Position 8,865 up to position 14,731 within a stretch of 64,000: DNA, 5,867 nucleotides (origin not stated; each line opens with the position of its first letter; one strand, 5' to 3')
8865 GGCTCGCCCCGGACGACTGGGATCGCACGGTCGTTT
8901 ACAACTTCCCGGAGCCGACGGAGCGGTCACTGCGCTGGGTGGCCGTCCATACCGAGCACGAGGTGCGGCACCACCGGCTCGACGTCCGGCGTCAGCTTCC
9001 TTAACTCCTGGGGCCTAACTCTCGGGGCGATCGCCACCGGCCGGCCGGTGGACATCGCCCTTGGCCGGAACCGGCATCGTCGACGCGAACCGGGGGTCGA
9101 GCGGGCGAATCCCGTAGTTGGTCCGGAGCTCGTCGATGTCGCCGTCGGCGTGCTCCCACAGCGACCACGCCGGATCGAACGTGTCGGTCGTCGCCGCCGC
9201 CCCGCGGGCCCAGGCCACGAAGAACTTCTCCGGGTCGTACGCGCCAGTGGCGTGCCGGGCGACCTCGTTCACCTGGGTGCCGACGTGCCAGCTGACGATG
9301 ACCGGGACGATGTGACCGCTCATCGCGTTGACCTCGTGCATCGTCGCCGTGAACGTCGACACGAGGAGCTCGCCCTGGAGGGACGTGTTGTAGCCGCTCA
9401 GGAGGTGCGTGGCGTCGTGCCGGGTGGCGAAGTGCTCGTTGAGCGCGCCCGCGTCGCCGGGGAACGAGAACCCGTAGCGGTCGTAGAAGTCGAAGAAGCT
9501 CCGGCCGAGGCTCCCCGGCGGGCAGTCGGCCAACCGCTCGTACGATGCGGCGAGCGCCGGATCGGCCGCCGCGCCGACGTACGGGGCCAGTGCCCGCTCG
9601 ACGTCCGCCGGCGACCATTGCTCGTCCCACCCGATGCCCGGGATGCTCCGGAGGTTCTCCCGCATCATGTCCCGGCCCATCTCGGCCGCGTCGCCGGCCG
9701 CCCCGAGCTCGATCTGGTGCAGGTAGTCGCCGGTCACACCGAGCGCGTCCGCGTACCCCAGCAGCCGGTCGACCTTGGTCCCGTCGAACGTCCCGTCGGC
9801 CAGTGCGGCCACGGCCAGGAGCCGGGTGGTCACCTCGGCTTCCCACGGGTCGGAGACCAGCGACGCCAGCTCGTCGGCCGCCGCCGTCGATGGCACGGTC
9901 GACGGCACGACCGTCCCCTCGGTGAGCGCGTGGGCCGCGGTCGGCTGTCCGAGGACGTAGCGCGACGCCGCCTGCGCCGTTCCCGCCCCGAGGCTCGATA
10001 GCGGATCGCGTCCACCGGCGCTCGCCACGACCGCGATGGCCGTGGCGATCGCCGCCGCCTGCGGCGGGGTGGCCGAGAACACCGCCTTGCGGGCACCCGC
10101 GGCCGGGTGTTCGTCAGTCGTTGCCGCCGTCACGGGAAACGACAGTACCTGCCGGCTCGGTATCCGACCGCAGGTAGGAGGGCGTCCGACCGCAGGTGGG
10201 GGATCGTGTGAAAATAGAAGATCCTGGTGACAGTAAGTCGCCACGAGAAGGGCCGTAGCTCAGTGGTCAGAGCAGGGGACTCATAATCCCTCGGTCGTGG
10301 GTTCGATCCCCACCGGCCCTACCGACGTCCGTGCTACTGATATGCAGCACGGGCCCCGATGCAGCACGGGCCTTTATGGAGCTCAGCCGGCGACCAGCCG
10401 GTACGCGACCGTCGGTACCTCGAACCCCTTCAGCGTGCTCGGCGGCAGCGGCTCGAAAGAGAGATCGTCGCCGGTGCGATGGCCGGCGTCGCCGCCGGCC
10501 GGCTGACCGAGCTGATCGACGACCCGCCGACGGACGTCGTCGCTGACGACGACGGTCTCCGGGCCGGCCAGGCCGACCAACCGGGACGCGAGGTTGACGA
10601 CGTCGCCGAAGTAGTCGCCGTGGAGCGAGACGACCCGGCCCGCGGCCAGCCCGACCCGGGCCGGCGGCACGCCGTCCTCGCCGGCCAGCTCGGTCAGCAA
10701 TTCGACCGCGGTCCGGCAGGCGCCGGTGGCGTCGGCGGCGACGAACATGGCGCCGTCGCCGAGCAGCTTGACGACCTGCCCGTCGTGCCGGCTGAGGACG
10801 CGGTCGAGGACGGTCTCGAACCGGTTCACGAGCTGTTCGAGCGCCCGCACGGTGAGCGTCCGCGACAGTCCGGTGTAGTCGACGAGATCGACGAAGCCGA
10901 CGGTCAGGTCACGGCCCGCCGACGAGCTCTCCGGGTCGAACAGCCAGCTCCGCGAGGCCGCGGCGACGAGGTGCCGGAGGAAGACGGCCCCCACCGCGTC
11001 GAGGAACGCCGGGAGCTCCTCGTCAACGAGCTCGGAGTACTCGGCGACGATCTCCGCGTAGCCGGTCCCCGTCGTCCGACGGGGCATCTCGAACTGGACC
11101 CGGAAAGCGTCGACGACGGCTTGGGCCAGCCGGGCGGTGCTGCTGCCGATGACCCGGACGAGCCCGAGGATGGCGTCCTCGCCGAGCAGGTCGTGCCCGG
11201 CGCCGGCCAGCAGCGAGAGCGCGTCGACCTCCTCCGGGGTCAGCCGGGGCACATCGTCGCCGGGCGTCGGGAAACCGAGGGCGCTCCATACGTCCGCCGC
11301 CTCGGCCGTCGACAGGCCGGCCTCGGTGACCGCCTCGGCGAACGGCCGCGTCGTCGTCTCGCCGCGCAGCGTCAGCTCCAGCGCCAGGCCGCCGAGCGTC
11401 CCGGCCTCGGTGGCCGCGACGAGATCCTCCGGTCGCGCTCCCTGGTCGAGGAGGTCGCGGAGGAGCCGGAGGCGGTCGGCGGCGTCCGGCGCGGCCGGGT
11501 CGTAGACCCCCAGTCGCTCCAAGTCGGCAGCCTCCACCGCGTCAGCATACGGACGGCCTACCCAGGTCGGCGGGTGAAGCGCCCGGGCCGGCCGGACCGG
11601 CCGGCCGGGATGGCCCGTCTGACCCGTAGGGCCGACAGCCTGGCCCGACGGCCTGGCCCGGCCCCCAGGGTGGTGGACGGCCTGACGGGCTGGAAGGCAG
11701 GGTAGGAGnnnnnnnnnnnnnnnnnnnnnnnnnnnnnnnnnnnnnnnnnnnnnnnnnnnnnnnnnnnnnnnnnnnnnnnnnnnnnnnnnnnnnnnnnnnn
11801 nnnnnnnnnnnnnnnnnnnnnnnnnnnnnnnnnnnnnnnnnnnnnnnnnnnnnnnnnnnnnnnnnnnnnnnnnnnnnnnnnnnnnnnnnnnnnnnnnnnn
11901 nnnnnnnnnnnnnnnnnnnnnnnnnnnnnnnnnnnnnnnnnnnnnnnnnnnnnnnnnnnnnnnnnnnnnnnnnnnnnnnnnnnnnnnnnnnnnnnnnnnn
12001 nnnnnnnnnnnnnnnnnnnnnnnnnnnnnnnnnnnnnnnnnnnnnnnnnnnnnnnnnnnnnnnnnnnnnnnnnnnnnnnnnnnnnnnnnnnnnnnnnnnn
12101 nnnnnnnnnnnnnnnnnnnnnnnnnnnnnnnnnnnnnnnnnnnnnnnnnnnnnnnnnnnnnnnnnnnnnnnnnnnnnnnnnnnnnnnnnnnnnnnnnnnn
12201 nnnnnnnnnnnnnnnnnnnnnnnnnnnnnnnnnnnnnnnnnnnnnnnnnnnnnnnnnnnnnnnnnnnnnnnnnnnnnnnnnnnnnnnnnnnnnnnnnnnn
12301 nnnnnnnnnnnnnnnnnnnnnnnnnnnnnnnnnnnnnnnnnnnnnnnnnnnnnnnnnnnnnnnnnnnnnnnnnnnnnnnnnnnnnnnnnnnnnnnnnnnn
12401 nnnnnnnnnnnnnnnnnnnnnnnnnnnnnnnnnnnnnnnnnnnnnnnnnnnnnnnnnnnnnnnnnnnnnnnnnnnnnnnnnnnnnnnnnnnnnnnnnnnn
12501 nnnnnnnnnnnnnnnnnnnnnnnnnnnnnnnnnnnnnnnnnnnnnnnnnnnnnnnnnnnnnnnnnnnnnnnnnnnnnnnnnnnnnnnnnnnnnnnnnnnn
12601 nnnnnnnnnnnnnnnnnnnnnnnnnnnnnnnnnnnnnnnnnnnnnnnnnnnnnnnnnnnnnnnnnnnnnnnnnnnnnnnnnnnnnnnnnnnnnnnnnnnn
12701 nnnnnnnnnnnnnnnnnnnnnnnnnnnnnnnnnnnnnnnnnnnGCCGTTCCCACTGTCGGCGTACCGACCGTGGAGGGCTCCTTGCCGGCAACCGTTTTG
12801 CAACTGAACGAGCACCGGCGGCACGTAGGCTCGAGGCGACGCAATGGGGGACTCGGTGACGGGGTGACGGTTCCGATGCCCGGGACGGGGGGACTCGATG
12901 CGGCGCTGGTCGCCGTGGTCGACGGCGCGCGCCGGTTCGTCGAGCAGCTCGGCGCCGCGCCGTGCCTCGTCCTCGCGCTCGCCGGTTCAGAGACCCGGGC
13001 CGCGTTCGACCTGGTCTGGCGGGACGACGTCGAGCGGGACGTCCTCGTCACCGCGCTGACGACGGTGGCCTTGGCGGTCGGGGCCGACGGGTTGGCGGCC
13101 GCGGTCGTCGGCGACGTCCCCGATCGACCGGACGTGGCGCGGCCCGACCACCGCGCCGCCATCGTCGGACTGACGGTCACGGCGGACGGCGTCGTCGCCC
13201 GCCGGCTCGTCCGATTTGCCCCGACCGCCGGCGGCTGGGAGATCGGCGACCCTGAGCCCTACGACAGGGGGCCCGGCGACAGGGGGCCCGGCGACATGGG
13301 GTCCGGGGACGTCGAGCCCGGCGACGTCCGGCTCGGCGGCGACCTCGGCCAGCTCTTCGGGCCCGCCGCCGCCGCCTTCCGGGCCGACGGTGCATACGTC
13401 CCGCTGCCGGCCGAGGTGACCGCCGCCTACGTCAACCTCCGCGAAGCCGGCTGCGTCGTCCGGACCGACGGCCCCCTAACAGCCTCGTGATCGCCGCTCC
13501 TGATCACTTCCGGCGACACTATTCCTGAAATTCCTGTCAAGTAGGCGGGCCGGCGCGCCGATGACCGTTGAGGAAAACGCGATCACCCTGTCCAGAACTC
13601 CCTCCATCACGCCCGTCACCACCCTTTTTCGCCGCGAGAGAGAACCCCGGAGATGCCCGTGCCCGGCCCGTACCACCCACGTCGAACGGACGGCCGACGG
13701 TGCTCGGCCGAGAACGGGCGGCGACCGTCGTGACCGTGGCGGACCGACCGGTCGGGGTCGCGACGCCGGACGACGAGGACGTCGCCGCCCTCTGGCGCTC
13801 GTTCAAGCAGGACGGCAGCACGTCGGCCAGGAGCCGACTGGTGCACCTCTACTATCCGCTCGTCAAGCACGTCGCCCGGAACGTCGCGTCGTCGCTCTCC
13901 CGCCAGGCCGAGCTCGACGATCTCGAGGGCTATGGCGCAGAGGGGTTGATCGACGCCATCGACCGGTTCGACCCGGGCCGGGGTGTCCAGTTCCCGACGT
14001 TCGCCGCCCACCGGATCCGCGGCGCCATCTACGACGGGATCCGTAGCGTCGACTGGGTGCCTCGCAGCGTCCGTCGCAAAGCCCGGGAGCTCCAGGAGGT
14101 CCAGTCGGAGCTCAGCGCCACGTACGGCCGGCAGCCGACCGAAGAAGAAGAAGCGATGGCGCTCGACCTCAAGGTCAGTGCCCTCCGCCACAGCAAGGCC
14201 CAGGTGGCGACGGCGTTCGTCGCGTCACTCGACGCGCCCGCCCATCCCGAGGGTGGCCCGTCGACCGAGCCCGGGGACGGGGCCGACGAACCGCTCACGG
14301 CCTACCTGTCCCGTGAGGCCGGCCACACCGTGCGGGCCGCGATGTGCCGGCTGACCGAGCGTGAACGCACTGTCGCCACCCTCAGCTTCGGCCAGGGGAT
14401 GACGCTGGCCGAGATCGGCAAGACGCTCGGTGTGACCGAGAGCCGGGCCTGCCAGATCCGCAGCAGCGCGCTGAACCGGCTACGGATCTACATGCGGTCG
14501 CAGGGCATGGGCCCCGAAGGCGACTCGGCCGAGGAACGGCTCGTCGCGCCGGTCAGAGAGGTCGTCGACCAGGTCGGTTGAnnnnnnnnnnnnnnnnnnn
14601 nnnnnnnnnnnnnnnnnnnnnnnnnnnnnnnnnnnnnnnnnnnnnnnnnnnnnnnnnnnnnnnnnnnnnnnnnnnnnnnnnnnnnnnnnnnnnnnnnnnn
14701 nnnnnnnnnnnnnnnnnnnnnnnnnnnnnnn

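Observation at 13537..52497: One conserved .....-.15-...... motif heads nearly every flagellar transcription unit, including early genes and fliA itself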

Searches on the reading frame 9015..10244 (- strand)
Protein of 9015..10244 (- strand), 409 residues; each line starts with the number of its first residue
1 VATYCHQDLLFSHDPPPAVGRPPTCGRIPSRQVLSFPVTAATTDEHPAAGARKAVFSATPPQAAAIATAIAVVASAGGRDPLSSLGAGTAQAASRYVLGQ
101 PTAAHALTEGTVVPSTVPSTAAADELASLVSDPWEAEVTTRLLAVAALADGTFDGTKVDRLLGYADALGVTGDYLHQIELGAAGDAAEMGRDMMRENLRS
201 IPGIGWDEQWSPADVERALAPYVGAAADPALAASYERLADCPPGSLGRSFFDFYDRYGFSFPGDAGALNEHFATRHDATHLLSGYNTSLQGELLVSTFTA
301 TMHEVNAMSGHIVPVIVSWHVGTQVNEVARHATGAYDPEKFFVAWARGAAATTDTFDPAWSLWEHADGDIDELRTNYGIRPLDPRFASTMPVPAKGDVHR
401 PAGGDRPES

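Call 23: search_protein_families(library=pfam, proteins=[window:9015-10244:-])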
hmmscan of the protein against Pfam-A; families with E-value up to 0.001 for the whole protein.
window:9015-10244:- (409 aa): 1 family
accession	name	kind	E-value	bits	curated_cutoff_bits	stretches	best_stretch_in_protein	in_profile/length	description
PF05019.18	Coq4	-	0.00034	20.4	22.9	0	275-380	125-218/221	Coenzyme Q (ubiquinone) biosynthesis protein Coq4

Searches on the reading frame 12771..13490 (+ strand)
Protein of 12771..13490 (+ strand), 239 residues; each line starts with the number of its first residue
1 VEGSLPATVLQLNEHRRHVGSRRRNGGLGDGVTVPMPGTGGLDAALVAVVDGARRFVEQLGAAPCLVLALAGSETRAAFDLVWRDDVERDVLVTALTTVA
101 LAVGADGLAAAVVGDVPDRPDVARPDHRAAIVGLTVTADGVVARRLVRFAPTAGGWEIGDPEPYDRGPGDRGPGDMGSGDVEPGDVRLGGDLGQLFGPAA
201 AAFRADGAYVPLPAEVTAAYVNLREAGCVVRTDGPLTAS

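Call 24: search_protein_families(library=pfam, proteins=[window:12771-13490:+])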
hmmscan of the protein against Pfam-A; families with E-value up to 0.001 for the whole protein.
window:12771-13490:+ (239 aa): 0 families

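Call 41: search_protein_families(library=ncbifam, proteins=[window:12771-13490:+], max_evalue=0.01)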
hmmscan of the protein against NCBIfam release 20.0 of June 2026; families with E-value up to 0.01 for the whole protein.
window:12771-13490:+ (239 aa): 0 families

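Call 62: search_protein_families(library=pfam, proteins=[window:12771-13490:+], max_evalue=1)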
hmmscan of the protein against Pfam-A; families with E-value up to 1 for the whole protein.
window:12771-13490:+ (239 aa): 2 families
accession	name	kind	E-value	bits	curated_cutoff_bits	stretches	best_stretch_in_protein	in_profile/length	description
PF03472.21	Autoind_bind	-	0.064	13.2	23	1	17-55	88-126/149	Autoinducer binding domain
PF06695.16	Sm_multidrug_ex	-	0.081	14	30.7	1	22-54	71-103/121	Putative small multi-drug export protein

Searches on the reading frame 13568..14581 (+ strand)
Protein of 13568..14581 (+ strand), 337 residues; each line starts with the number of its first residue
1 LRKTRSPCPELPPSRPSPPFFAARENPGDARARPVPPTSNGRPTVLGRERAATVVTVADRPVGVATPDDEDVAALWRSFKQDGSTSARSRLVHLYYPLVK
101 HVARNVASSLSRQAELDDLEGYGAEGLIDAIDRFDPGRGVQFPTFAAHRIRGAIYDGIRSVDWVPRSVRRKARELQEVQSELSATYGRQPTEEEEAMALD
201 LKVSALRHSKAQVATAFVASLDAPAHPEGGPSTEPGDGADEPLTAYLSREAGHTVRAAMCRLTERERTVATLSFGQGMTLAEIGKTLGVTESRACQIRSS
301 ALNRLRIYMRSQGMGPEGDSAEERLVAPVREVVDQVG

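Call 6: search_protein_families(library=pfam, proteins=[window:13568-14581:+])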
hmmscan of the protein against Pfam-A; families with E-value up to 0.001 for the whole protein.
window:13568-14581:+ (337 aa): 4 families
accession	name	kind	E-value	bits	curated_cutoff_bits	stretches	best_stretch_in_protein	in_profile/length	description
PF04542.20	Sigma70_r2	-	8.3e-15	54.8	24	1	91-163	1-70/71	Sigma-70 region 2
PF04545.22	Sigma70_r4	-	2.1e-14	53.2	24.1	1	258-306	1-49/50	Sigma-70, region 4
PF08281.18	Sigma70_r4_2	-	1.9e-05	24.7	25.7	1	255-292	4-41/54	Sigma-70, region 4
PF04539.22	Sigma70_r3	-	0.00069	20.1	25.3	0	171-227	2-56/78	Sigma-70 region 3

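Call 12: find_related_loci(query=window:13568-14581:+, collection=genome_contigs, flank=3000)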
Query window:13568-14581:+ (337 aa) in genome_contigs; peptide patterns used: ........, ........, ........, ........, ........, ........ (x = any residue, [..] = any of these).
599 stretches matched a pattern (row limit reached: there are more); 67 encode a relative of the query (tblastn E <= 1e-3); 67 distinct loci.
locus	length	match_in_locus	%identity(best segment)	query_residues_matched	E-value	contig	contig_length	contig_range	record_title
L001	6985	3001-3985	89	1-337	2e-170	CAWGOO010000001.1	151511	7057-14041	MAG: uncultured Actinomycetota bacterium isolate MFD04540.bin.2.6 genome assembly, contig: contig_10489, whole genome sh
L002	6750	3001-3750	45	63-306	2e-58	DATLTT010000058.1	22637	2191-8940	MAG TPA_asm: Acidimicrobiales bacterium isolate SMAG_U13964 k141_835706, whole genome shotgun sequence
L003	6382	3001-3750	44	66-315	9e-58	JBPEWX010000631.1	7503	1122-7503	MAG: Ilumatobacter sp. isolate MAG09 MAG09_MAG09_631, whole genome shotgun sequence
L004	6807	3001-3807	42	48-314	2e-56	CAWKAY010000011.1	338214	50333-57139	MAG: uncultured Acidimicrobiaceae bacterium isolate MFD09779.bin.1.222 genome assembly, contig: contig_8744, whole genom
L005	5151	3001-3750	44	63-306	2e-56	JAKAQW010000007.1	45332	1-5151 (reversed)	MAG: Actinomycetes bacterium isolate YF2.bin99 NODE_597_length_45332_cov_3.912797, whole genome shotgun sequence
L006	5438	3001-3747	43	66-314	2e-56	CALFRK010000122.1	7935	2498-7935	MAG TPA_asm: uncultured Ilumatobacter sp. isolate ERR2206756_bin.66_CONCOCT_v1.1_MAG genome assembly, contig: ERZ887841.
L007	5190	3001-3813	42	58-318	2e-56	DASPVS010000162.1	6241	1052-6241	MAG TPA_asm: Acidimicrobiales bacterium isolate SMAG_U12335 k141_461530, whole genome shotgun sequence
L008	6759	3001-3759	45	65-306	2e-56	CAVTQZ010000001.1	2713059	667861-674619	MAG: uncultured Acidimicrobiaceae bacterium isolate MFD09603.bin.1.273 genome assembly, contig: contig_13741, whole geno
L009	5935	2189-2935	43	66-314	1e-56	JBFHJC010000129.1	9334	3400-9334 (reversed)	MAG: Ilumatobacter sp. isolate Mix_sand07.2021.05.G.54 k141_2099112_length_9334_cov_17.0000, whole genome shotgun sequen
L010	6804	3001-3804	41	48-314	5e-56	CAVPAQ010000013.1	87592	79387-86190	MAG: uncultured Acidimicrobiaceae bacterium isolate MFD09779.bin.2.222 genome assembly, contig: contig_29910, whole geno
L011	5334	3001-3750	43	66-315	5e-56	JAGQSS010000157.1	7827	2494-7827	MAG: Ilumatobacter sp. isolate HKST-UBA13 NODE_157_length_7827_cov_4.768387, whole genome shotgun sequence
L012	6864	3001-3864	40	49-327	1e-55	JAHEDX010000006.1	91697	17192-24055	MAG: Acidimicrobiaceae bacterium isolate Ww244 NODE_110_length_91697_cov_5.836136, whole genome shotgun sequence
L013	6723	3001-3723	45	66-306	1e-55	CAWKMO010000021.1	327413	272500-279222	MAG: Ilumatobacteraceae bacterium isolate MFD03066.bin.2.68 genome assembly, contig: contig_75298, whole genome shotgun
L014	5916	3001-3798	42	63-324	3e-55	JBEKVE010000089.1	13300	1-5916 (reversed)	MAG: Acidimicrobiales bacterium isolate SPRUCE 598 SPRUCE_598_89, whole genome shotgun sequence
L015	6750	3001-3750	42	66-315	3e-55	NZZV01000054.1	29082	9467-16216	MAG: Acidimicrobiaceae bacterium isolate NAT239 MHASMcontig_877528, whole genome shotgun sequence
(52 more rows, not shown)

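Call 41: search_protein_families(library=ncbifam, proteins=[window:13568-14581:+], max_evalue=0.01)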
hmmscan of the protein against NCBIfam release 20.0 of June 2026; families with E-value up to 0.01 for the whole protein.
window:13568-14581:+ (337 aa): 57 families (the best 25 are shown)
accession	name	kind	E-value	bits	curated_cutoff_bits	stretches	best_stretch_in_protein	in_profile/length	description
NF004935.0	PRK06288.1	equivalog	2.3e-63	214.3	343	1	66-308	13-261/270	RNA polymerase sigma factor WhiG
TIGR02479.1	FliA_WhiG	subfamily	4e-59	200.1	189.6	1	91-309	1-223/224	FliA/WhiG family RNA polymerase sigma factor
NF005413.0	PRK06986.1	subfamily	3.4e-53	180.9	201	1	82-311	10-238/241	RNA polymerase sigma factor FliA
NF005809.0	PRK07670.1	equivalog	1.2e-44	152.7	326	1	71-311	8-252/255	FliA/WhiG family RNA polymerase sigma factor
NF004572.0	PRK05911.1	equivalog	8.2e-39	133.5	378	1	68-308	5-252/257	RNA polymerase sigma factor sigma-28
TIGR02980.1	SigBFG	subfamily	2.4e-30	105.9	234.35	1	86-308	3-225/227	SigB/SigF/SigG family RNA polymerase sigma factor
TIGR02937.1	sigma70-ECF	superfamily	3.8e-28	98.2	42.9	1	87-308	2-164/165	sigma-70 family RNA polymerase sigma factor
NF009091.0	PRK12427.1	equivalog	6e-28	98.1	339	1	88-306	17-228/233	FliA/WhiG family RNA polymerase sigma factor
NF005644.0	PRK07408.1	subfamily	2.7e-26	92.8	261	1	71-293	12-237/258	RNA polymerase sigma factor SigF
TIGR02997.1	Sig70-cyanoRpoD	subfamily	1.4e-22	80.4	384.5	1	84-306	72-298/298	RNA polymerase sigma factor, RpoD/SigA family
TIGR02394.1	rpoS_proteo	equivalog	2.5e-22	79.7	378.7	1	81-314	41-279/285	RNA polymerase sigma factor RpoS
NF005514.0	PRK07122.1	subfamily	5.8e-22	78.1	372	1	69-307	18-261/264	RNA polymerase sigma factor SigF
NF041931.2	MzaA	equivalog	1.1e-20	74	800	1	81-314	470-710/726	MZA anti-phage system associated sigma-70 family RNA polymerase sigma factor MzaA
NF004207.0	PRK05657.1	equivalog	2.7e-20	73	394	1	80-314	83-322/329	RNA polymerase sigma factor RpoS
NF004052.0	PRK05572.1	subfamily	4e-20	72.4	311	1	68-309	15-250/252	SigF/SigG family RNA polymerase sporulation sigma factor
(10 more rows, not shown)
